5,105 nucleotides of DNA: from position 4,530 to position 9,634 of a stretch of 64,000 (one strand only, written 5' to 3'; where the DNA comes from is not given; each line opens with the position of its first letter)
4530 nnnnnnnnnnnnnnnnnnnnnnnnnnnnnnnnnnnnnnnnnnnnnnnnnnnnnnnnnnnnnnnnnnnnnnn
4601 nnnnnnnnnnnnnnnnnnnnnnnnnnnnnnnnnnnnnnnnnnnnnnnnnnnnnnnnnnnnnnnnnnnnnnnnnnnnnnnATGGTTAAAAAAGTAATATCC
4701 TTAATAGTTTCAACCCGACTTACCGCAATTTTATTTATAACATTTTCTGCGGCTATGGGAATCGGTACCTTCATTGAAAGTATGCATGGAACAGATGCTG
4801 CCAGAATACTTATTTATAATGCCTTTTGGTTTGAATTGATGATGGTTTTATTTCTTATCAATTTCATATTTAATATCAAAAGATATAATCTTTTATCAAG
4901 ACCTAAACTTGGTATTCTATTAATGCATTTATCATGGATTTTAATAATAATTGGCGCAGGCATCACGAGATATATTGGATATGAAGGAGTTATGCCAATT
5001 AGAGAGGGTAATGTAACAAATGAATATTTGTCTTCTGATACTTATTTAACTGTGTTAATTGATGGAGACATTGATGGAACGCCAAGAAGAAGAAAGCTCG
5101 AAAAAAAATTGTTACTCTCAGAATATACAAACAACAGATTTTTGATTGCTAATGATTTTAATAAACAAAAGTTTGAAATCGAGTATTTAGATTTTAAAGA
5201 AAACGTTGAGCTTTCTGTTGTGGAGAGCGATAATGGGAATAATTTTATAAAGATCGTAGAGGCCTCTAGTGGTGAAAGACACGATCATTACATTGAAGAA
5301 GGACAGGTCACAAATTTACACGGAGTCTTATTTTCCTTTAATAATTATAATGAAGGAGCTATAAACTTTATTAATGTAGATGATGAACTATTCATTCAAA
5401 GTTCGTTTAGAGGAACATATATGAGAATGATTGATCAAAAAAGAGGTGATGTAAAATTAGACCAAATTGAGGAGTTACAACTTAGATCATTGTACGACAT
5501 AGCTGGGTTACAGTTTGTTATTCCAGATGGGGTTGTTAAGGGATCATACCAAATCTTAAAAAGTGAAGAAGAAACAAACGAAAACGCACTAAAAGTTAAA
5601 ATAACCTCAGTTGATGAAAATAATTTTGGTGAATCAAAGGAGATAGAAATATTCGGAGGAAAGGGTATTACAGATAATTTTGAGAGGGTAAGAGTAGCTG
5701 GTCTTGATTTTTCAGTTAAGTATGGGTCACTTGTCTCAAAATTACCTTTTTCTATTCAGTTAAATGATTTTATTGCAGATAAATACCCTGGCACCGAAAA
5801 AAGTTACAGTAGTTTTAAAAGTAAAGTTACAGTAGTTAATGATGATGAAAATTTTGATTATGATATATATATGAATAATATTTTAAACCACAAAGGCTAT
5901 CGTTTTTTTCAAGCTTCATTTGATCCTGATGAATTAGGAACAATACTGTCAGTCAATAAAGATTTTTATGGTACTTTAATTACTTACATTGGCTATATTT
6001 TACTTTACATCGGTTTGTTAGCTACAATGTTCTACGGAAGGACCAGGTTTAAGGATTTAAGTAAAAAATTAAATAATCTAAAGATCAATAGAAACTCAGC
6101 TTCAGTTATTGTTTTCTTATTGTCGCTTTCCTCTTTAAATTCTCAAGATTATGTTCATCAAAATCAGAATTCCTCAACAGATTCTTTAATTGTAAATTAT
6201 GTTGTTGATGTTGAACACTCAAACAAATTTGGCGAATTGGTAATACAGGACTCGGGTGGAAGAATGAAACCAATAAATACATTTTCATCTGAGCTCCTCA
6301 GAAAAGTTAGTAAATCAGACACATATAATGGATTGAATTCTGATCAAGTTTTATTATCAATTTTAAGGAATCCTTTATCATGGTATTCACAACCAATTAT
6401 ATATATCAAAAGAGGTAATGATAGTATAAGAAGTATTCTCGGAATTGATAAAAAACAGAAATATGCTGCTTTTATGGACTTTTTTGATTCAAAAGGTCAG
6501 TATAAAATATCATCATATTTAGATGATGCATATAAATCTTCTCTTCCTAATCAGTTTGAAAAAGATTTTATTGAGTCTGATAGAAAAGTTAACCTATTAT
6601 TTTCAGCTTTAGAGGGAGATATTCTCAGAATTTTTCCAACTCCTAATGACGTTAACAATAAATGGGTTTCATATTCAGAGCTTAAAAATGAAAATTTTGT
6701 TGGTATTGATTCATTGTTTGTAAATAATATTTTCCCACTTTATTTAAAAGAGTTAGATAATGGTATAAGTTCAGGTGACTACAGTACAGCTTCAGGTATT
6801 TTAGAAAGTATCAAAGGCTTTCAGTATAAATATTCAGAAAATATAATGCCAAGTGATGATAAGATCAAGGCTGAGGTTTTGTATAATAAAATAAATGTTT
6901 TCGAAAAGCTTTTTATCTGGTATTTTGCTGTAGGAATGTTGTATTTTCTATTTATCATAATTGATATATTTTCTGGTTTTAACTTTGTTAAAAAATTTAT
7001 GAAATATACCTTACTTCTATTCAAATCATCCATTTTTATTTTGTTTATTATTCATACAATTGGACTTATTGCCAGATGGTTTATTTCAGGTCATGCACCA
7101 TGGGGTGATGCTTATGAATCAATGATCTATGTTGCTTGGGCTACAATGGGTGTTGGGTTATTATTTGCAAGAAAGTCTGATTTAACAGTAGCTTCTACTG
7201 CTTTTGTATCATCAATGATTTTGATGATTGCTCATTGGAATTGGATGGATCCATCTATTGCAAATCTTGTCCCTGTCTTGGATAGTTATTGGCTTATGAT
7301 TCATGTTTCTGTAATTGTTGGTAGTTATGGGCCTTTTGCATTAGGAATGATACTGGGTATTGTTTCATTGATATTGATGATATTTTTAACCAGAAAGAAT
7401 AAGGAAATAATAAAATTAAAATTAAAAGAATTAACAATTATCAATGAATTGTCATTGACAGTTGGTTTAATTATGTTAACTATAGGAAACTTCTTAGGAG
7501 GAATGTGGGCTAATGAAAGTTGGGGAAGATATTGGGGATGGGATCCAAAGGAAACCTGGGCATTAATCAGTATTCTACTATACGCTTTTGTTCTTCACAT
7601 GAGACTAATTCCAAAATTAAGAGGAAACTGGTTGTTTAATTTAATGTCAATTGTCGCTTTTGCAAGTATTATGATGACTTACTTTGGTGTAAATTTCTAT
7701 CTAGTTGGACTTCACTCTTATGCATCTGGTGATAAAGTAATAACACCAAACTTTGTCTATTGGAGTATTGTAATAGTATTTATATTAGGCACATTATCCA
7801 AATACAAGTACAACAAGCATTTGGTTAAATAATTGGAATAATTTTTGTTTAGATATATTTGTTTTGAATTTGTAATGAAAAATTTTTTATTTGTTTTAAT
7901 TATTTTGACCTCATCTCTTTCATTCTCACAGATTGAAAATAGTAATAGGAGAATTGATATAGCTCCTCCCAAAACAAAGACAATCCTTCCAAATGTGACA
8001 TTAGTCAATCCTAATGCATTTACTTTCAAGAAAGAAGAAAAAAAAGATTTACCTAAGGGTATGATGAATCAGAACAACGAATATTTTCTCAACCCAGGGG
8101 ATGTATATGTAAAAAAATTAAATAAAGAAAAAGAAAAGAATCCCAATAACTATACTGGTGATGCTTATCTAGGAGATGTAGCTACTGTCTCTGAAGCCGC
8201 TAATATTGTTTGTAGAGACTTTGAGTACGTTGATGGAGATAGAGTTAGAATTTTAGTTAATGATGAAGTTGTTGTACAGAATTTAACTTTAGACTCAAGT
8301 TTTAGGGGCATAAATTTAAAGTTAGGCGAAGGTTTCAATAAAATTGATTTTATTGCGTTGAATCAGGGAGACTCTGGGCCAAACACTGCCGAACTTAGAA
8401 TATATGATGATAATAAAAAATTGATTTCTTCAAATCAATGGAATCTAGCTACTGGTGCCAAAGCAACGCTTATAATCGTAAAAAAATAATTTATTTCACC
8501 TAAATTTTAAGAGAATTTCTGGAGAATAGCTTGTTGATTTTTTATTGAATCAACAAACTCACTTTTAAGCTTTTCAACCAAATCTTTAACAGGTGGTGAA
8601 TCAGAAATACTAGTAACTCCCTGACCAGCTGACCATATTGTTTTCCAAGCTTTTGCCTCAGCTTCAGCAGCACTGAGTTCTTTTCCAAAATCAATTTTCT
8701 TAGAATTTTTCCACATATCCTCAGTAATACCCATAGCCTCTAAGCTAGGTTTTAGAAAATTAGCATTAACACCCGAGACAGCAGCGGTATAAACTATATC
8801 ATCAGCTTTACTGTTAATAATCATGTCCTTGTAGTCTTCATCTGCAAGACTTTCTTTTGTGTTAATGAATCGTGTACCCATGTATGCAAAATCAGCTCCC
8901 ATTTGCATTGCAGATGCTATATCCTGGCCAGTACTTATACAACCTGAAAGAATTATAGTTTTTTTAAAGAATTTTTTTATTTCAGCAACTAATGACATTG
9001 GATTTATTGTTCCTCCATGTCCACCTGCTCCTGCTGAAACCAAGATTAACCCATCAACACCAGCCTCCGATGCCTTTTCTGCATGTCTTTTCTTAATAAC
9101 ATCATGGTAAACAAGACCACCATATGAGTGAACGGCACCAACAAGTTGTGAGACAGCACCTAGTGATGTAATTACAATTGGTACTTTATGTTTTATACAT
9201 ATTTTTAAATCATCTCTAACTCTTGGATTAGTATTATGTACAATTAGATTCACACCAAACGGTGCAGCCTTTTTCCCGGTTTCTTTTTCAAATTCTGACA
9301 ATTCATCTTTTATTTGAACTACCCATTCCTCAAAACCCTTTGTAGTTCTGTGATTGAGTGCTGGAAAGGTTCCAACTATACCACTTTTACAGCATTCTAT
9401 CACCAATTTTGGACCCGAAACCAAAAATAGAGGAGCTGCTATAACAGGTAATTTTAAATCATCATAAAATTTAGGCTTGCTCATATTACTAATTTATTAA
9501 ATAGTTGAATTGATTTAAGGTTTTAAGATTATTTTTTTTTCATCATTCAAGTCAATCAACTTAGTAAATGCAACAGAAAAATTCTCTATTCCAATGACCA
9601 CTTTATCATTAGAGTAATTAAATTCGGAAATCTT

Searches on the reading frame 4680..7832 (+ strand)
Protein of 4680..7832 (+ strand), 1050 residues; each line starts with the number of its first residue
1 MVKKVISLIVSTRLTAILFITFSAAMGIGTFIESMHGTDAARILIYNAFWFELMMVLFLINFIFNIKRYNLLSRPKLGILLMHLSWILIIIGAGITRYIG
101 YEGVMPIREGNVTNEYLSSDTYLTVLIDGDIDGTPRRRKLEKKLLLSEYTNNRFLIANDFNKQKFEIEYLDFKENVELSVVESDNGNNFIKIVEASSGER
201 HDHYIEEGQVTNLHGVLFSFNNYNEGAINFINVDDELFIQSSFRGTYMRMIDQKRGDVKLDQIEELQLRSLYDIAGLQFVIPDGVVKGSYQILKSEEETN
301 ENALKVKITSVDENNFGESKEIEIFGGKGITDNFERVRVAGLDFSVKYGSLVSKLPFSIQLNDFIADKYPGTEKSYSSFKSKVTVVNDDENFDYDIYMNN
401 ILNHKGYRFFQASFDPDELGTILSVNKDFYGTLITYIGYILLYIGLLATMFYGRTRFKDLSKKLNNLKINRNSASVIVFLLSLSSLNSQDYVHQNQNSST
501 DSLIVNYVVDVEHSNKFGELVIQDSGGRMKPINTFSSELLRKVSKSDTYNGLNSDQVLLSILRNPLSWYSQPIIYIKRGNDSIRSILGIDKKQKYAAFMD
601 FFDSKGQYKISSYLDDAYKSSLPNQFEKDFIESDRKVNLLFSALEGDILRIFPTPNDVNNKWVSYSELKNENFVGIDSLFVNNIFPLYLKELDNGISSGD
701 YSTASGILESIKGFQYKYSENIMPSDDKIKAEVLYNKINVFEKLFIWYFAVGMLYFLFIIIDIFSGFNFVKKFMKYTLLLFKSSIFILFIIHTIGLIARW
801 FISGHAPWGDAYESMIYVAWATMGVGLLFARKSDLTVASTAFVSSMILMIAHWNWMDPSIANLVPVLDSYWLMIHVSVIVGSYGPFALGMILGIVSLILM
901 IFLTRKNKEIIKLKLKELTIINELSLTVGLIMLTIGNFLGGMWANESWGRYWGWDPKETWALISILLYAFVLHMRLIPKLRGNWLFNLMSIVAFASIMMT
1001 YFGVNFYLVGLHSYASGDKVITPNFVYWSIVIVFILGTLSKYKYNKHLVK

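Call 50: search_protein_families(library=pfam, proteins=[window:4680-7832:+], max_evalue=0.0001)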
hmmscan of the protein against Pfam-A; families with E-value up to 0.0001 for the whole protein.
window:4680-7832:+ (1050 aa): 2 families
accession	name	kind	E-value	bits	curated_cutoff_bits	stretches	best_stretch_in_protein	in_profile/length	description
PF01578.25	Cytochrom_C_asm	-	4.5e-39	134.7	29.9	1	808-1012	1-212/212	Cytochrome C assembly protein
PF05140.19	ResB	-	2.3e-15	56.8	24.6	1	345-418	195-269/486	ResB-like family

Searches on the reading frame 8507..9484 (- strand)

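Call 7: search_protein_families(library=pfam, proteins=[window:8507-9484:-], max_evalue=0.001)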
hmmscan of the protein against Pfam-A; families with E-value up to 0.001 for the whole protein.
window:8507-9484:- (325 aa): 5 families
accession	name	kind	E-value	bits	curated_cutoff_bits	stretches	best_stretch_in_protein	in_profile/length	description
PF03060.21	NMO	-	7.7e-28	98.3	28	1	93-307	106-329/331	Nitronate monooxygenase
PF01070.24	FMN_dh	-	2.7e-09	37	24.9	1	129-207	226-306/350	FMN-dependent dehydrogenase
PF00478.31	IMPDH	-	5.1e-05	22.9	25.6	1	10-212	33-245/345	IMP dehydrogenase / GMP reductase domain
PF00977.27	His_biosynth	-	0.00077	19.4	23.6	0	103-206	121-222/228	Histidine biosynthesis protein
PF05690.20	ThiG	-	0.00097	19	23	0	124-206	127-207/247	Thiazole biosynthesis protein ThiG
